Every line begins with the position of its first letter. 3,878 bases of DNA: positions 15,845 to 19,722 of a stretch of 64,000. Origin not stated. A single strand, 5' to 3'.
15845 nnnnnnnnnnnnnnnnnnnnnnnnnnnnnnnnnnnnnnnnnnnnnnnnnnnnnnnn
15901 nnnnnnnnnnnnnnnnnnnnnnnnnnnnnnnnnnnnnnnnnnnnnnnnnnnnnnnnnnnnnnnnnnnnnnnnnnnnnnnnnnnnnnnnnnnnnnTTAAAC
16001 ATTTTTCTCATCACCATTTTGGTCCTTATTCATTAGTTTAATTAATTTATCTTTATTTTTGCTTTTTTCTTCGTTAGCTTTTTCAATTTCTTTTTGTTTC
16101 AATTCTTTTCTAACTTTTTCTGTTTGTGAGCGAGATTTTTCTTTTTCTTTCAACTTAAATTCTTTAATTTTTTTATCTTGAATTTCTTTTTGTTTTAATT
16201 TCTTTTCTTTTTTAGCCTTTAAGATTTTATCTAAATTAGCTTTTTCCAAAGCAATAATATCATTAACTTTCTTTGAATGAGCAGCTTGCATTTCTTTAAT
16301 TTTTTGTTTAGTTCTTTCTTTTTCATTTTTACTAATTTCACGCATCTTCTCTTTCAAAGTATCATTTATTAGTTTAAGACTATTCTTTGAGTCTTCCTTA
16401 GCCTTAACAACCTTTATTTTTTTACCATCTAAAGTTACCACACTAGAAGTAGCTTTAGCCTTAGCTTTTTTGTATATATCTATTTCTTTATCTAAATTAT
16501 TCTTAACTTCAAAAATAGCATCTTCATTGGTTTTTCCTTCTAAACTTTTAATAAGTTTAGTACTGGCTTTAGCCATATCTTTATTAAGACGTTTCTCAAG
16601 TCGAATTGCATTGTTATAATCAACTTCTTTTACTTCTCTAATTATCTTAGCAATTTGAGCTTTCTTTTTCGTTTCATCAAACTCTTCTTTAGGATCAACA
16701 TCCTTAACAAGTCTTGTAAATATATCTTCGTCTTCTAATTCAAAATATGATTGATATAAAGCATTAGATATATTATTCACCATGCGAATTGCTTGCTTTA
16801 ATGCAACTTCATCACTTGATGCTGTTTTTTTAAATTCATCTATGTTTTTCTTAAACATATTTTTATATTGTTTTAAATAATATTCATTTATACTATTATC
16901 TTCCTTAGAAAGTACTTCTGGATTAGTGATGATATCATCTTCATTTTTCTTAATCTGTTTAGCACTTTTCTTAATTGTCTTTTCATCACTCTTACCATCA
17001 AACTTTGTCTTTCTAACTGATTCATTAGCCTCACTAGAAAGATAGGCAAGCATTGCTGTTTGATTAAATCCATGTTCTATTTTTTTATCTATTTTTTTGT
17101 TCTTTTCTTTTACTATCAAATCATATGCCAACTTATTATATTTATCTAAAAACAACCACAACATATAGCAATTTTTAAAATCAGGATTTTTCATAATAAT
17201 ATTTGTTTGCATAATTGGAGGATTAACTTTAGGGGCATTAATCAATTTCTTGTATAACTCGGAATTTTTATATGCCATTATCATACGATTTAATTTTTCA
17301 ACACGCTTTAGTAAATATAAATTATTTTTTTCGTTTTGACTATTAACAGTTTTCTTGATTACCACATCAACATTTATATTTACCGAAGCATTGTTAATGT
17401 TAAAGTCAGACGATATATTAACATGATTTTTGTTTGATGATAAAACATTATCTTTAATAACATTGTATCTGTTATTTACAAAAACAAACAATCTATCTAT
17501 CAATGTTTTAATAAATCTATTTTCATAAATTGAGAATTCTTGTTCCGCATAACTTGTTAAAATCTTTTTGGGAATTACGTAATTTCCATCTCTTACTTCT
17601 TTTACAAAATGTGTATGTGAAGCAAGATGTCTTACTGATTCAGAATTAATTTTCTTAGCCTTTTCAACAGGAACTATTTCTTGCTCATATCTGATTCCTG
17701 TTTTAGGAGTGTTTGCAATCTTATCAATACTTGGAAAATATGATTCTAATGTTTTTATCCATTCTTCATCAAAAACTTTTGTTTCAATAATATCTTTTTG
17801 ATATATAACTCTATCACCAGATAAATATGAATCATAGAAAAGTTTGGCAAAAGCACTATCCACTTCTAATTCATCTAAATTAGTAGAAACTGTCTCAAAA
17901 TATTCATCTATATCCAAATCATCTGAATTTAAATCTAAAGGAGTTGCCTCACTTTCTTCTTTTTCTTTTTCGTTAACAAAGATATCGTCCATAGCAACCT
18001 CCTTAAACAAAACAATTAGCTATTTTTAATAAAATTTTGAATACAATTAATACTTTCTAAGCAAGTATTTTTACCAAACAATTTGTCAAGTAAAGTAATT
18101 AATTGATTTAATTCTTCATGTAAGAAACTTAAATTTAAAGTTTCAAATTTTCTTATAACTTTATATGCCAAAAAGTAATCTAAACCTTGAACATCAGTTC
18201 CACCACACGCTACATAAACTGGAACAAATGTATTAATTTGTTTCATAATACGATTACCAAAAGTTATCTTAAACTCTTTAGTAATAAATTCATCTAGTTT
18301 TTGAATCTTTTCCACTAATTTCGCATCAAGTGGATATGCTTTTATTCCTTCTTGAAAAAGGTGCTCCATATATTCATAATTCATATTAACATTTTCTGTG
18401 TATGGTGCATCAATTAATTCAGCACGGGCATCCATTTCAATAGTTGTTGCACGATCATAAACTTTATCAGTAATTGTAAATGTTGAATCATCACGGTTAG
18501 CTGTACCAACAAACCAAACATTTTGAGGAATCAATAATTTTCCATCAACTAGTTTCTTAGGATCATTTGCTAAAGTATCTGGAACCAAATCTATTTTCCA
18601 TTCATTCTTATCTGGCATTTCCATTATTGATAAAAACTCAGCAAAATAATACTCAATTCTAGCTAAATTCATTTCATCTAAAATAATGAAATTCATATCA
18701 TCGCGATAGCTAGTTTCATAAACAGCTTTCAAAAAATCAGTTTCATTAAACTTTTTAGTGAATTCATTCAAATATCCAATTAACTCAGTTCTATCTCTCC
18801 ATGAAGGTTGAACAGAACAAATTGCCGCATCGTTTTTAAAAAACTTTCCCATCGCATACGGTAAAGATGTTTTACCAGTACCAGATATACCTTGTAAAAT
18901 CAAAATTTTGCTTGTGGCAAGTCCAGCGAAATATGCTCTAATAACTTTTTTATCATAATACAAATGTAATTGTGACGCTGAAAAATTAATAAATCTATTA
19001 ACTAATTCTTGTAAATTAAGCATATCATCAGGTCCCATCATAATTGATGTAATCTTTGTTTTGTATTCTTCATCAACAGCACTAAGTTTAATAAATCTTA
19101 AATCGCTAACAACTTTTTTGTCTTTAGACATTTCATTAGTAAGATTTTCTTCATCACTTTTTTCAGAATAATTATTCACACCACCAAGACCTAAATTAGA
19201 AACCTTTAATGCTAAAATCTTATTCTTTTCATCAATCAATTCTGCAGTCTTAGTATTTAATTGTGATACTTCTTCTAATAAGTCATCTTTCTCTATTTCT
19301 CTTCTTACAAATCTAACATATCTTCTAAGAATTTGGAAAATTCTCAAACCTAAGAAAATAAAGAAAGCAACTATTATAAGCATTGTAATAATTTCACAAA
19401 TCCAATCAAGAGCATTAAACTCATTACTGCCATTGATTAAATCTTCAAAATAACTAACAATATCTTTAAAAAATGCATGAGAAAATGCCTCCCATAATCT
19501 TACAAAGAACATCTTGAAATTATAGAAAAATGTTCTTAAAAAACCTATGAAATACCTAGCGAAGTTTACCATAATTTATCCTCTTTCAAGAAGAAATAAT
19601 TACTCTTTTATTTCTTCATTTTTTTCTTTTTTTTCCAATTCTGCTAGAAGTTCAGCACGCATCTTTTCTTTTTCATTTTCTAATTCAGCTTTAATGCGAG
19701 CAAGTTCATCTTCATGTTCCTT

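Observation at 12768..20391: Three SipW-type signal peptidase paralogs, one with a divergent catalytic box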

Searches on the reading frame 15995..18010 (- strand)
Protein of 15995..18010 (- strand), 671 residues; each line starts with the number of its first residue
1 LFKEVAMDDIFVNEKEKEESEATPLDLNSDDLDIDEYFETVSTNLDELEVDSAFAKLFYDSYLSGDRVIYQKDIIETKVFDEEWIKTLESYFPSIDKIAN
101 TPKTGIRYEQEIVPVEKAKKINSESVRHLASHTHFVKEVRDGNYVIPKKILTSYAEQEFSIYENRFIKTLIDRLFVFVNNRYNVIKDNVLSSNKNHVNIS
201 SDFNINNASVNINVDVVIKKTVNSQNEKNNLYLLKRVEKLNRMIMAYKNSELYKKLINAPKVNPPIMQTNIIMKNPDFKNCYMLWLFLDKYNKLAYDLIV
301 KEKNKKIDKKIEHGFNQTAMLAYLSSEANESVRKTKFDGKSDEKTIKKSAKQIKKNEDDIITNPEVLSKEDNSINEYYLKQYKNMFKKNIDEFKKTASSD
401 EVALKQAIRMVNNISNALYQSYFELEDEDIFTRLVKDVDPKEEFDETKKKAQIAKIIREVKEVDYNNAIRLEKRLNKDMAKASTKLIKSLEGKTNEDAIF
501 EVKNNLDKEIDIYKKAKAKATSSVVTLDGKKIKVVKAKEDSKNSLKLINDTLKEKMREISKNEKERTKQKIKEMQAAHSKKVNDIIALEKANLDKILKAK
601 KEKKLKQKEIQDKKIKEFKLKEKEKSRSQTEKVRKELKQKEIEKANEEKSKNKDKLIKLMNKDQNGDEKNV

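Call 6: search_protein_families(library=pfam, proteins=[window:15995-18010:-], max_evalue=0.01)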
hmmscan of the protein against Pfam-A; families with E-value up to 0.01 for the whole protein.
window:15995-18010:- (671 aa): 1 family
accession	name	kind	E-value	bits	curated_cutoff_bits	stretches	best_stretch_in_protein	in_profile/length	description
PF09823.15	DUF2357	-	3.3e-10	40.1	23.3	1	93-179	94-181/251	Domain of unknown function (DUF2357)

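Call 19: search_protein_families(library=padloc, proteins=[window:15995-18010:-], max_evalue=1)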
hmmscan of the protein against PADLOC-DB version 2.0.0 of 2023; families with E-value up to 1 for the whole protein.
window:15995-18010:- (671 aa): 0 families

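Call 20: search_protein_families(library=ncbifam, proteins=[window:15995-18010:-], max_evalue=1)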
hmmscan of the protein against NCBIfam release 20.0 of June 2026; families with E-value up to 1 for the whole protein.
window:15995-18010:- (671 aa): 0 families

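Call 71: search_solved_structures(query=window:15995-18010:-, max_evalue=10, show_alignments=1)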
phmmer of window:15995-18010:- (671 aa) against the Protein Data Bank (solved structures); distinct sequences matched with E-value up to 10: 0.

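Call 75: search_protein_families(library=pfam, alignment_id=A5, max_evalue=0.01)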
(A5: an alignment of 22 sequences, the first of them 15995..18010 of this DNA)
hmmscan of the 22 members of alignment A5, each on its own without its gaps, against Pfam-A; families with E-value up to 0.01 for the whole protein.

A. member 1, window:15995-18010:- (671 aa): 1 family
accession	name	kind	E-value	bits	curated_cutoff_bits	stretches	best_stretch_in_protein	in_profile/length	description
PF09823.15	DUF2357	-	3.3e-10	40.1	23.3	1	93-179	94-181/251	Domain of unknown function (DUF2357)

B. families by the number of members that match (of 22 scanned): 4 families
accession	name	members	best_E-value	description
PF09823.15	DUF2357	11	2.4e-12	Domain of unknown function (DUF2357)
PF19826.4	DUF6307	1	4.2e-05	Family of unknown function (DUF6307)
PF22838.1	COMMD8_HN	1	0.002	COMMD8, helical N-terminal domain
PF25639.1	DUF7943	1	0.0069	Domain of unknown function (DUF7943)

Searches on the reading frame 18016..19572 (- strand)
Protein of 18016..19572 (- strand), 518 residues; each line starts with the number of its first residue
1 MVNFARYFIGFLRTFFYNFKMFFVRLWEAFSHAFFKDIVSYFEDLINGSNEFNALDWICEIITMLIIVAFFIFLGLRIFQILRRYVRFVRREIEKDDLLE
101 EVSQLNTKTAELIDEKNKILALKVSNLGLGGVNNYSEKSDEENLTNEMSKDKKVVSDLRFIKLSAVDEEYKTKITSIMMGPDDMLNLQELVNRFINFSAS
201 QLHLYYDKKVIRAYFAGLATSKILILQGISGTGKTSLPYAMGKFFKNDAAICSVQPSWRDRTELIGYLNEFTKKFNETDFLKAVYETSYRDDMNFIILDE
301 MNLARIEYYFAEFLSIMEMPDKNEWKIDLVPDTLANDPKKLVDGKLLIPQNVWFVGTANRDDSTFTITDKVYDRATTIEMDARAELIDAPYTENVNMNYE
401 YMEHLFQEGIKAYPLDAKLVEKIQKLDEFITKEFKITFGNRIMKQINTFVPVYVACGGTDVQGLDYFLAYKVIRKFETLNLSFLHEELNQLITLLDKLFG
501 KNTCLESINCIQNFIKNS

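Call 6: search_protein_families(library=pfam, proteins=[window:18016-19572:-], max_evalue=0.01)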
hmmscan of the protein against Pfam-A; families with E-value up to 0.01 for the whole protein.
window:18016-19572:- (518 aa): 0 families

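Call 18: search_solved_structures(query=window:18016-19572:-, max_evalue=10, show_alignments=2)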
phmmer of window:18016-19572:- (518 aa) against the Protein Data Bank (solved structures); distinct sequences matched with E-value up to 10: 9.
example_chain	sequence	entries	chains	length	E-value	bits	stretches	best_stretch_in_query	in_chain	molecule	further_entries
6hz4_A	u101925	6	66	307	4.4e-05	25.6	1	205-399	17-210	5-methylcytosine-specific restriction enzyme B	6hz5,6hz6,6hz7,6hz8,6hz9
6ut6_A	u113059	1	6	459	0.00011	24.3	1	205-398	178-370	5-methylcytosine-specific restriction enzyme B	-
7vsr_A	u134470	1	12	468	0.00012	24.2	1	205-398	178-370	5-methylcytosine-specific restriction enzyme B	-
8vv0_A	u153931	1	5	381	0.36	12.7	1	389-453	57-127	Gamma-aminobutyric acid receptor subunit pi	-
5nr6_A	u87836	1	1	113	0.99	11.3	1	93-150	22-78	MatB protein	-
8z5g_A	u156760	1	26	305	1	11.2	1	44-143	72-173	Protein QmcA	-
7oar_A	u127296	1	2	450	1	11.2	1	223-251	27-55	Pif1 helicase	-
7ada_A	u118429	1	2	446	1.3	10.9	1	223-251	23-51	PIF1 helicase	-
6xzt_A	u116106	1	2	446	2.4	10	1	223-250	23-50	PIF1 helicase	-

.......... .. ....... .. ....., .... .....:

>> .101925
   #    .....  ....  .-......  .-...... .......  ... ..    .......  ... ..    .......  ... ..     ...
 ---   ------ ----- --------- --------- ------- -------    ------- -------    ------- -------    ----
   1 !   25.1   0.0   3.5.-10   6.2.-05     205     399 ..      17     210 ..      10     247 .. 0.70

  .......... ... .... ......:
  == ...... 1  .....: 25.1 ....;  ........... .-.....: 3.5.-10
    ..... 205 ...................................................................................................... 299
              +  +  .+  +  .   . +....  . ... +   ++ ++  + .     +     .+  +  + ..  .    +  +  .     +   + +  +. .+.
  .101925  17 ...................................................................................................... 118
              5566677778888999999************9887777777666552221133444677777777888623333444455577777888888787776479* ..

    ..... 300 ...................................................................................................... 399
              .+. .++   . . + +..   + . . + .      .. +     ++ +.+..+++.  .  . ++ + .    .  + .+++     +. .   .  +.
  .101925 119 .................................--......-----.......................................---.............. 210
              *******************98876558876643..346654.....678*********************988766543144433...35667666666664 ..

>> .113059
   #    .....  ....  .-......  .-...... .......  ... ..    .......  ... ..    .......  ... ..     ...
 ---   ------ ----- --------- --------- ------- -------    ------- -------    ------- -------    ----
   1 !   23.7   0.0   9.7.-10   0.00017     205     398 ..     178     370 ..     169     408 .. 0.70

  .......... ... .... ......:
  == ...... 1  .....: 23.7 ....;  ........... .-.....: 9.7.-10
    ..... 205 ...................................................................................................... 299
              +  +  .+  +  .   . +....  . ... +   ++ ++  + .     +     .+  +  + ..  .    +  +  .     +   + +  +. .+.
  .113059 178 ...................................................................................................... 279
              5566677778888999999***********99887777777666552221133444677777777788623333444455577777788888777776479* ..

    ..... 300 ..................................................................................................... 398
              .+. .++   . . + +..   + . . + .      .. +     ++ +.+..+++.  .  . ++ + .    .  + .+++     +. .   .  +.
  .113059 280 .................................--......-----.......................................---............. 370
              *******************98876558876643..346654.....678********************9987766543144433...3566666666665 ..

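Call 19: search_protein_families(library=padloc, proteins=[window:18016-19572:-], max_evalue=1)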
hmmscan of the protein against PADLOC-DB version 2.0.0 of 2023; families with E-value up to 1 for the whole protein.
window:18016-19572:- (518 aa): 2 families
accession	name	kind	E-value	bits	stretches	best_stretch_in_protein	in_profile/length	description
PDLC04547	PDC-M26A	-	7.1e-38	128.6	2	188-323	300-435/724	-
PDLC02195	IetA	-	0.00042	17.7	1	117-242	38-158/395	-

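Call 20: search_protein_families(library=ncbifam, proteins=[window:18016-19572:-], max_evalue=1)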
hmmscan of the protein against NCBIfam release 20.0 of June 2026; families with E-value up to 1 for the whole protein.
window:18016-19572:- (518 aa): 3 families
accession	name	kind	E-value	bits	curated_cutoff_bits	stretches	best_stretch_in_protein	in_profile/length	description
TIGR01448.2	helicase_RecD2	equivalog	0.0033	15.6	500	1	107-247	226-357/713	SF1B family DNA helicase RecD2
NF006085.0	PRK08233.1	equivalog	0.0039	17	198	1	220-307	4-93/184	hypothetical protein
NF038214.1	IS21_help_AAA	equivalog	0.11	12.1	200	1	220-308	89-167/232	IS21-like element helper ATPase IstB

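Call 31: find_related_loci(query=A2, collection=genome_contigs, flank=10000)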
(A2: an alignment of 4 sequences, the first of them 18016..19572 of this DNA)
Query A2 (518 aa) in genome_contigs; peptide patterns used: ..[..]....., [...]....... (x = any residue, [..] = any of these).
600 stretches matched a pattern (row limit reached: there are more); 578 encode a relative of the query (tblastn E <= 1e-3); the best 80 are kept; 80 distinct loci.
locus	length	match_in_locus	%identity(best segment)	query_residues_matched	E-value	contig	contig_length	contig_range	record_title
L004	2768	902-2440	71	1-517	0e+0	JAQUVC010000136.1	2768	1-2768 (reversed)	MAG: Bacilli bacterium isolate STD2_158 NODE_191425_length_2768_cov_9.473306_Sandtown_D2, whole genome shotgun sequence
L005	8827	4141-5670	68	1-517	0e+0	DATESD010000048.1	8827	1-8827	MAG TPA_asm: Bacilli bacterium isolate SMAG_U9092 k141_13674, whole genome shotgun sequence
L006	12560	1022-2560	63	1-517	0e+0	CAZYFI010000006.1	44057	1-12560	MAG TPA_asm: uncultured Bacteroidales bacterium isolate SRP263991_co7_841 genome assembly, contig: NODE_888_length_44057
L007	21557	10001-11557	62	1-517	0e+0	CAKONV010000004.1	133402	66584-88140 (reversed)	MAG: uncultured Bacilli bacterium isolate REFINED_METABAT215_TOP10_CONTIGS_1500_ASSEMBLY_K77_MERGED__Hadza_MoBio_hadza-E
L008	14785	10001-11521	62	1-518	0e+0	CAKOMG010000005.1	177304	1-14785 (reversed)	MAG: uncultured Bacilli bacterium isolate REFINED_METABAT215_TOP10_CONTIGS_1500_ASSEMBLY_K77_MERGED__Hadza_MoBio_hadza-A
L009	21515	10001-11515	62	1-518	0e+0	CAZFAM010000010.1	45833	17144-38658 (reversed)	MAG TPA_asm: uncultured Bacteroidales bacterium isolate SRP225648_co1_57 genome assembly, contig: NODE_1413_length_45833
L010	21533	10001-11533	61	1-518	0e+0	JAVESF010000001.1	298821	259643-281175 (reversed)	MAG: Acholeplasma sp. isolate BF1_46 scaffold_25_c1_biofilm_2017, whole genome shotgun sequence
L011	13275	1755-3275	59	1-512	0e+0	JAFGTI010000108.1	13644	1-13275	MAG: Acholeplasmataceae bacterium isolate Zod_Metabat.963 k87_7715218, whole genome shotgun sequence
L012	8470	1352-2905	59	1-518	0e+0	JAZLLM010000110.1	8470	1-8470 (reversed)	MAG: Bacilli bacterium isolate T1900044957_TA20190013.MAGScoT_cleanbin_000037 SGB_3856_k141_1494077, whole genome shotgu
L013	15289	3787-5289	60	1-507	0e+0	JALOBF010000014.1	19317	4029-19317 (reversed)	MAG: Bacilli bacterium isolate SO_2017_LW2 bin 87 scaffold_6260_c1_LW138R_2017, whole genome shotgun sequence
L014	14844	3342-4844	60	1-506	0e+0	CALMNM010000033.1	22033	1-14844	MAG TPA_asm: uncultured Acholeplasma sp. isolate SRR6284161_bin.9_CONCOCT_v1.1_MAG genome assembly, contig: ERZ795125.29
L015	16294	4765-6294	59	1-516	0e+0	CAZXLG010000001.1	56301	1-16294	MAG TPA_asm: uncultured Paracholeplasma sp. isolate SRP220891_co4_45 genome assembly, contig: NODE_832_length_56301_cov_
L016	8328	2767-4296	59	1-516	0e+0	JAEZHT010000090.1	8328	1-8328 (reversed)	MAG: Bacillota bacterium isolate OH_CDB_149 k127_1745723, whole genome shotgun sequence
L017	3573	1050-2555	60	1-506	0e+0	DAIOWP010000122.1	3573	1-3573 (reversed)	MAG TPA_asm: Acholeplasmataceae bacterium isolate CTOTU29504 NODE_15119_length_3573_cov_6.810972, whole genome shotgun s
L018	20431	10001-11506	60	1-506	0e+0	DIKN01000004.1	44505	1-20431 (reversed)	MAG TPA_asm: Acholeplasmataceae bacterium UBA5617 UBA5617_contig_43304, whole genome shotgun sequence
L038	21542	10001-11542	55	1-516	0e+0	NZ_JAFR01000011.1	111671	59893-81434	Acholeplasma granularum ATCC 19168 G324DRAFT_scaffold00006.6_C, whole genome shotgun sequence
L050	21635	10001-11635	51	1-516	0e+0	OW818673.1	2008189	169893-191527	metagenome genome assembly, chromosome: 1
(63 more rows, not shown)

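Call 51: search_protein_families(library=pfam, proteins=[L038:10001-10450:+, L050:10001-10500:+], max_evalue=10)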
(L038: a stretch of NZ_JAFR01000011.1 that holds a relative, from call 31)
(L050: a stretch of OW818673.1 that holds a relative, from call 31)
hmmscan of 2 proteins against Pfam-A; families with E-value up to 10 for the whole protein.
L038:10001-10450:+ (150 aa): 2 families
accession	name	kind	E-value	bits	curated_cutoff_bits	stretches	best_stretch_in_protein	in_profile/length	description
PF14163.11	SieB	-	1.5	8.9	26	1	63-120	32-86/147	Super-infection exclusion protein B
PF08285.16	DPM3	-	3.2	8.5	25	1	63-109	37-84/90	Dolichol-phosphate mannosyltransferase subunit 3 (DPM3)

L050:10001-10500:+ (166 aa): 3 families
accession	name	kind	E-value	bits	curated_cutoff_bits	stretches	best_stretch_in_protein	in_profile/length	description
PF12709.12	Fungal_TACC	-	0.017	16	27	1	88-123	39-74/77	Fungal Transforming acidic coiled-coil (TACC) proteins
PF01576.24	Myosin_tail_1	-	0.24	9.6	38.1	1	90-129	857-895/1081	Myosin tail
PF04531.18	Phage_holin_1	-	1.1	10.3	22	1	73-114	14-55/82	Bacteriophage holin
